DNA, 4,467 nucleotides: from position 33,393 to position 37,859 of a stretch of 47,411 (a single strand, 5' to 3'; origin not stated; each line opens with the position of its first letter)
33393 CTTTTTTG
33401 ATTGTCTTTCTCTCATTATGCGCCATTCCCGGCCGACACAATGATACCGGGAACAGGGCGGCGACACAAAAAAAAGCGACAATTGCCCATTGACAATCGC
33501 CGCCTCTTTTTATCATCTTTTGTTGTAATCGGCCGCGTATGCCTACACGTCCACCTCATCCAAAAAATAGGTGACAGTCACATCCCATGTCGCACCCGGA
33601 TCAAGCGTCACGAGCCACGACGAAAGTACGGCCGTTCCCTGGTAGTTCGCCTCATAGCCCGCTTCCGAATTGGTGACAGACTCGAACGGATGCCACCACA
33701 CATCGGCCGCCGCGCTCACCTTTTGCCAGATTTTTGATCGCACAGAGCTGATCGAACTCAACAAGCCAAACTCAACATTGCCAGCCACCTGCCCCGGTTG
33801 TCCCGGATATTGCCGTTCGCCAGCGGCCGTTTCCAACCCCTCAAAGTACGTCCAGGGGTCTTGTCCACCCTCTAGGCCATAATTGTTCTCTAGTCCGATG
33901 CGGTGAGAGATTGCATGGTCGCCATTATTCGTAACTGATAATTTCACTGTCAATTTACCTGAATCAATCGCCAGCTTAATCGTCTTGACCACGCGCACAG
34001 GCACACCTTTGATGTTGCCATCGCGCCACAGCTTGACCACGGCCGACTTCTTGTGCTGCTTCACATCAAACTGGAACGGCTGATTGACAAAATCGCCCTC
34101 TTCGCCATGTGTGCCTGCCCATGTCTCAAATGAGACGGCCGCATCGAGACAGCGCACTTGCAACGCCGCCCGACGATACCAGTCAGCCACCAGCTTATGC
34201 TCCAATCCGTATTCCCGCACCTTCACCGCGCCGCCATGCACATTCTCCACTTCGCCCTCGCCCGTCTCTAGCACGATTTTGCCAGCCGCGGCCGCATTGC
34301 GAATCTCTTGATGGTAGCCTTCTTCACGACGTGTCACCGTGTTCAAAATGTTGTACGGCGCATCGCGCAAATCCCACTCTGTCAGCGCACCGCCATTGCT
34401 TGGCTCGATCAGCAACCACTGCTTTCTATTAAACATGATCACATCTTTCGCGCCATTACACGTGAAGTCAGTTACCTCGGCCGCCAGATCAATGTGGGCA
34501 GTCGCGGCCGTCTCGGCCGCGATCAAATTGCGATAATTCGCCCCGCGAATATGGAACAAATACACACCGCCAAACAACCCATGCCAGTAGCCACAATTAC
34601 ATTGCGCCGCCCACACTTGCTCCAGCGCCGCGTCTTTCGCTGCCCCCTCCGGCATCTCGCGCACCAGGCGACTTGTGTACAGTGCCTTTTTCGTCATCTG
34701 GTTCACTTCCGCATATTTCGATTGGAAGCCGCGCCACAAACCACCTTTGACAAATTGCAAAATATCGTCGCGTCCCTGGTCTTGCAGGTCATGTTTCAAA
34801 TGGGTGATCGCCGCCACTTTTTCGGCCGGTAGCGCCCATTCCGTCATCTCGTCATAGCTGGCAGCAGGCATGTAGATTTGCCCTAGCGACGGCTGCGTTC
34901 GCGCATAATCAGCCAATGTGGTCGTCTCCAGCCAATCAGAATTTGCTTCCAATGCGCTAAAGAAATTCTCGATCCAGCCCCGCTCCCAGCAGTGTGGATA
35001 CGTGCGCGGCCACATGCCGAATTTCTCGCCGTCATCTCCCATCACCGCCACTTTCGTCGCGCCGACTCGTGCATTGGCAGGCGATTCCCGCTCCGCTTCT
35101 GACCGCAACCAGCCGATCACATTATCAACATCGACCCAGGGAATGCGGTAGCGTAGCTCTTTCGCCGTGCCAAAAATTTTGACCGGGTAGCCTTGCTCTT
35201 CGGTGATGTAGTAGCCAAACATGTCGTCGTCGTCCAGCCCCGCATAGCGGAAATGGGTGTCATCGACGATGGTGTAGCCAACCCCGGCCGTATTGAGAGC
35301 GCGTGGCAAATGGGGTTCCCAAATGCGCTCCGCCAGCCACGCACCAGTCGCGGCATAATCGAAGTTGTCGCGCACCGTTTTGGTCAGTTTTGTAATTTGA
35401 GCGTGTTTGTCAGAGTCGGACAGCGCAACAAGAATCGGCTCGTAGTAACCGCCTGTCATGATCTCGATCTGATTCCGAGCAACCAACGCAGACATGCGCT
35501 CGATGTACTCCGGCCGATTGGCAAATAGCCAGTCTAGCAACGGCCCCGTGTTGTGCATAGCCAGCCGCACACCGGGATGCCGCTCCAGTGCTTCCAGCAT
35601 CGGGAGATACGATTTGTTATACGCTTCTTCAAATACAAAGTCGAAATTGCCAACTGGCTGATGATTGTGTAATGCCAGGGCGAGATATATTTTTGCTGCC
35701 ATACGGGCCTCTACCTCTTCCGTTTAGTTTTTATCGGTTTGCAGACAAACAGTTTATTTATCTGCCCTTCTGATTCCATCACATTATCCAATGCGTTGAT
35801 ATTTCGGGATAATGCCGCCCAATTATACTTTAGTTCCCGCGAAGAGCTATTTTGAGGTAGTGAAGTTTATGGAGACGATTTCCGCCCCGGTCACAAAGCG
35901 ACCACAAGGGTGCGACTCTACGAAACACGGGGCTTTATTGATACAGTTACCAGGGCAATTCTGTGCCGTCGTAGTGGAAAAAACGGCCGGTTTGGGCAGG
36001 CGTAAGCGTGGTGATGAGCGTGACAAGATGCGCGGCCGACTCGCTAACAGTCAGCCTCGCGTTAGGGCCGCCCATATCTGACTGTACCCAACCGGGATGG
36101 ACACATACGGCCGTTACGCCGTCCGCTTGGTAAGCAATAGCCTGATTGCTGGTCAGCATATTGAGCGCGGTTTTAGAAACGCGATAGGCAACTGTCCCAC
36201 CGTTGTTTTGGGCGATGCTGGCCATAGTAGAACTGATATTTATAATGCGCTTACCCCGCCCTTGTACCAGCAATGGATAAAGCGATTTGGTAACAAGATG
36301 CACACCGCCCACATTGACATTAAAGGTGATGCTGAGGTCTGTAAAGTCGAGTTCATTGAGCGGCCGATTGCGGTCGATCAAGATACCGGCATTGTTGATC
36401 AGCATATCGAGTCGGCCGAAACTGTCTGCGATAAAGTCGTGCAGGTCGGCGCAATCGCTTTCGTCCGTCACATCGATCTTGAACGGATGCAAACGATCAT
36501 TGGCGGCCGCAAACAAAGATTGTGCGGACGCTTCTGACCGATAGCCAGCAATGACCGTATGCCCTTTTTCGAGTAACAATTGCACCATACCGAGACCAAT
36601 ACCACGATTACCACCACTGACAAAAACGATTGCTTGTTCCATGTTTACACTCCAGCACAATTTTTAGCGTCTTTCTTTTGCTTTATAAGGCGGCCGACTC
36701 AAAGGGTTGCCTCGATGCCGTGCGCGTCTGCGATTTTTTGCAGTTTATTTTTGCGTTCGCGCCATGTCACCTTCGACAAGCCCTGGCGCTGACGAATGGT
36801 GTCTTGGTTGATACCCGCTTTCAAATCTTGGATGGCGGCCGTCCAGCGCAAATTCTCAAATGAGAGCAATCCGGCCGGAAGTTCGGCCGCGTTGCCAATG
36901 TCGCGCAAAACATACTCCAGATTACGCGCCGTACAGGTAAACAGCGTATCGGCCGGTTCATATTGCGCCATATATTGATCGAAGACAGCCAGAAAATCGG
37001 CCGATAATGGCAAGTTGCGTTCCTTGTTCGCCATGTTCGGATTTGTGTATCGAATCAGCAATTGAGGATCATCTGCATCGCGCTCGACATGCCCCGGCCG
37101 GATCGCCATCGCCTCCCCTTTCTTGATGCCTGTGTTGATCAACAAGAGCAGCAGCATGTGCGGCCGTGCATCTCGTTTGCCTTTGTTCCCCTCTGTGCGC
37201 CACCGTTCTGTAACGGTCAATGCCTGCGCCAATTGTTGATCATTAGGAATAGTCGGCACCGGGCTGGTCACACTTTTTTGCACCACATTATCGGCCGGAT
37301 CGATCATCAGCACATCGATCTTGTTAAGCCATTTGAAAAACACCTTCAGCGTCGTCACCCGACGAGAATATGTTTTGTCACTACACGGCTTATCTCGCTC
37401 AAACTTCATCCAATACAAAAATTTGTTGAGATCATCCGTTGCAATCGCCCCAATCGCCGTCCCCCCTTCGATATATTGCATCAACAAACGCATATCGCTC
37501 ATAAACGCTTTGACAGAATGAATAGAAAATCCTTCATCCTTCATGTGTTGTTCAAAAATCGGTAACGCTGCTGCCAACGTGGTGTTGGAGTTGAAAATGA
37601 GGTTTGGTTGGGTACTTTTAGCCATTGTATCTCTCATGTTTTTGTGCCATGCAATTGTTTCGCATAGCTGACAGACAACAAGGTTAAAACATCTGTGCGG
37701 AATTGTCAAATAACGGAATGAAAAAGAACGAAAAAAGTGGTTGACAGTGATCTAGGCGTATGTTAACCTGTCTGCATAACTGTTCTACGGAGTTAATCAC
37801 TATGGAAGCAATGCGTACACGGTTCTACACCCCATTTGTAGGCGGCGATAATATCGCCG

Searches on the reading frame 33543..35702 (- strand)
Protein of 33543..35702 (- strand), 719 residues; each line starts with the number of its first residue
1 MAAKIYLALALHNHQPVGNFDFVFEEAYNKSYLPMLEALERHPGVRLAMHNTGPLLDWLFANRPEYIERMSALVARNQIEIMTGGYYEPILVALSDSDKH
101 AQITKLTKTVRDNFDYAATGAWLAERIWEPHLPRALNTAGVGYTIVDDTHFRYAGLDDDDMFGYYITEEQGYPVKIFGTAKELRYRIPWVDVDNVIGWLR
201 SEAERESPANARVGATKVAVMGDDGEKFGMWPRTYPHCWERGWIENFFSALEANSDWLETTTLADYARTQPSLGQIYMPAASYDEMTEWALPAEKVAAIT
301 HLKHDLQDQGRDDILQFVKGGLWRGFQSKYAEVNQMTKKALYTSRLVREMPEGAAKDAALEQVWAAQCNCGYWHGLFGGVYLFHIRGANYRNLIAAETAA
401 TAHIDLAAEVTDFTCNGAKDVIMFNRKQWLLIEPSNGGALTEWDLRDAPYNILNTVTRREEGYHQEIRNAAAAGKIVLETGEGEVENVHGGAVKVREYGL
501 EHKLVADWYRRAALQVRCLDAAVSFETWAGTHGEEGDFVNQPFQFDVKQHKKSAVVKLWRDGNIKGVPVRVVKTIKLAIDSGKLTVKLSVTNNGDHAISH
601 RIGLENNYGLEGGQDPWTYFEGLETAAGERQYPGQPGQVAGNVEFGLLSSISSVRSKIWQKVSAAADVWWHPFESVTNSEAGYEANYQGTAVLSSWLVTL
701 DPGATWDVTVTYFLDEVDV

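Call 35: search_protein_families(library=pfam, proteins=[window:33543-35702:-], max_evalue=0.001)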
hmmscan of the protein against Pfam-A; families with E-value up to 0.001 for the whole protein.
window:33543-35702:- (719 aa): 4 families
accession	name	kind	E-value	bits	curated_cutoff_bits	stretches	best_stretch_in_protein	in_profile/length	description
PF09095.17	AmyA-gluTrfs_C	-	5.1e-43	148.2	22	1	412-709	1-283/284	Alpha-amylase/4-alpha-glucanotransferase, C-terminal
PF03065.20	Glyco_hydro_57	-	1.6e-41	143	21.2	1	8-278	1-290/291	Glycosyl hydrolase family 57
PF09094.16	AmyA-A_glucT_m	-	3.8e-25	88.6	27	1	321-398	1-78/80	Alpha-amylase/4-alpha-glucanotransferase, middle domain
PF01074.27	Glyco_hydro_38N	-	4.9e-05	23.3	25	1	28-124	25-120/270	Glycosyl hydrolases family 38 N-terminal domain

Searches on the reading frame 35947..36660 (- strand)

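Call 35: search_protein_families(library=pfam, proteins=[window:35947-36660:-], max_evalue=0.001)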
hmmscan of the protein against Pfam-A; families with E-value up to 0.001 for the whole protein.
window:35947-36660:- (237 aa): 5 families
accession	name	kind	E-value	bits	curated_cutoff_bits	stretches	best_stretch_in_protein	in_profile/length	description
PF00106.31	adh_short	-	1e-39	136.5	26.6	1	11-198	2-188/195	short chain dehydrogenase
PF13561.12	adh_short_C2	-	1.3e-32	113.8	27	1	18-200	5-184/236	Enoyl-(Acyl carrier protein) reductase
PF08659.16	KR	-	2.2e-06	28.2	22.6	1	11-172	2-162/180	KR domain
PF13460.12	NAD_binding_10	-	4.2e-06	27.2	27.2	1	16-194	1-148/184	NAD(P)H-binding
PF01370.27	Epimerase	-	9.5e-05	22.3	20.9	1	12-184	1-167/240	NAD dependent epimerase/dehydratase family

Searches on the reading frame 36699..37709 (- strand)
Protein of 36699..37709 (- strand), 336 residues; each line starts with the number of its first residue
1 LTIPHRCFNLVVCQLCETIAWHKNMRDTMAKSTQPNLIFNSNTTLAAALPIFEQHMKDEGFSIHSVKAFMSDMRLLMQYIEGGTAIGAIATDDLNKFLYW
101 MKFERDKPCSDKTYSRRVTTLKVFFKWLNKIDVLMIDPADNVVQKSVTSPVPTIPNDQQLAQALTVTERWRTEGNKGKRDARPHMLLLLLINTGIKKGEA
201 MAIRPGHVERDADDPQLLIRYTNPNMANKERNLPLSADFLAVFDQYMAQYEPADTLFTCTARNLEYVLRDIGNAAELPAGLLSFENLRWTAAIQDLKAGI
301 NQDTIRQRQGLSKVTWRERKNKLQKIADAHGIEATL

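Call 35: search_protein_families(library=pfam, proteins=[window:36699-37709:-], max_evalue=0.001)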
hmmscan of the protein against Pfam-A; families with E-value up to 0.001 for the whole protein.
window:36699-37709:- (336 aa): 3 families
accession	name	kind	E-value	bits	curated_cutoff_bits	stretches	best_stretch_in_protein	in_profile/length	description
PF02899.23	Phage_int_SAM_1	-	2.2e-06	28.3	22.3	1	56-128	8-79/83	Phage integrase, N-terminal SAM-like domain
PF00589.27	Phage_integrase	-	5e-05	23.6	27.1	1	177-310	18-155/172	Phage integrase family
PF13495.12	Phage_int_SAM_4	-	0.00028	21.7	27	1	52-132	5-82/85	Phage integrase, N-terminal SAM-like domain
